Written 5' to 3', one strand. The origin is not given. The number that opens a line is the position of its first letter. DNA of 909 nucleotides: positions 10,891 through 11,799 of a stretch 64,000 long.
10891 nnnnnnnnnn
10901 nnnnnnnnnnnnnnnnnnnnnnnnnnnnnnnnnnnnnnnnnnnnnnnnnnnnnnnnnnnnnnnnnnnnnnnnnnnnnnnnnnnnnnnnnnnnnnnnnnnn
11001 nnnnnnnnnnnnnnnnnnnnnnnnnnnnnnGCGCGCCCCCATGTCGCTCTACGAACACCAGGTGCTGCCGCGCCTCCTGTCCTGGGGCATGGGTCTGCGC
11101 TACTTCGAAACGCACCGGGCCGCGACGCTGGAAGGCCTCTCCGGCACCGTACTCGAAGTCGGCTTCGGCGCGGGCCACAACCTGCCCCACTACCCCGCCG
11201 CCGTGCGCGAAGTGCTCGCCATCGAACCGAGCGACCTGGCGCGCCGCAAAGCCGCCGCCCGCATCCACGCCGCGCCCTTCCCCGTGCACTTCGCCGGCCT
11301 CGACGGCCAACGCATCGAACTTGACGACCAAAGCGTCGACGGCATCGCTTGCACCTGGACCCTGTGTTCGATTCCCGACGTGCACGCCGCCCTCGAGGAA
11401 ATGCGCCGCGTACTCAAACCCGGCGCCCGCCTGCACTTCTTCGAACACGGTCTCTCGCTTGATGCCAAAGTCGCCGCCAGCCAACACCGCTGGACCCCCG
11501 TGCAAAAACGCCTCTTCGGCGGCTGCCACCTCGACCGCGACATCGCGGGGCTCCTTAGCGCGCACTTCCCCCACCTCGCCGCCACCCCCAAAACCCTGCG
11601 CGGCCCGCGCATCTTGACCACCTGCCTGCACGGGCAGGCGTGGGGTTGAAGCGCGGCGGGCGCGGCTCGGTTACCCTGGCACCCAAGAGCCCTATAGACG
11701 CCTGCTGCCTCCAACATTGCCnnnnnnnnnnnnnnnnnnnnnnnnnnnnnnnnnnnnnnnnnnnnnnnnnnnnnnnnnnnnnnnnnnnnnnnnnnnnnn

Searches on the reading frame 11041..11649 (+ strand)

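Call 29: search_protein_families(library=pfam, proteins=[window:11041-11649:+], max_evalue=0.01)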
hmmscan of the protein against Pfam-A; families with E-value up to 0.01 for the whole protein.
window:11041-11649:+ (202 aa): 6 families
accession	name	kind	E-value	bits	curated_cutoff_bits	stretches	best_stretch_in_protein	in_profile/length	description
PF08241.18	Methyltransf_11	-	1e-16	61.7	21.2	1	38-132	1-94/95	Methyltransferase domain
PF13649.12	Methyltransf_25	-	7.7e-14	52.6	27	1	37-128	1-96/97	Methyltransferase domain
PF13489.12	Methyltransf_23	-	1.4e-10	41.6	27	1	24-144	13-127/164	Methyltransferase domain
PF08242.18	Methyltransf_12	-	7.3e-10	39.9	30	1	38-131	1-98/98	Methyltransferase domain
PF01209.24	Ubie_methyltran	-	2.2e-07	30.9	20.1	1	78-136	96-154/233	ubiE/COQ5 methyltransferase family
PF13847.12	Methyltransf_31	-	4.9e-05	23.5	27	1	37-137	7-113/145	Methyltransferase domain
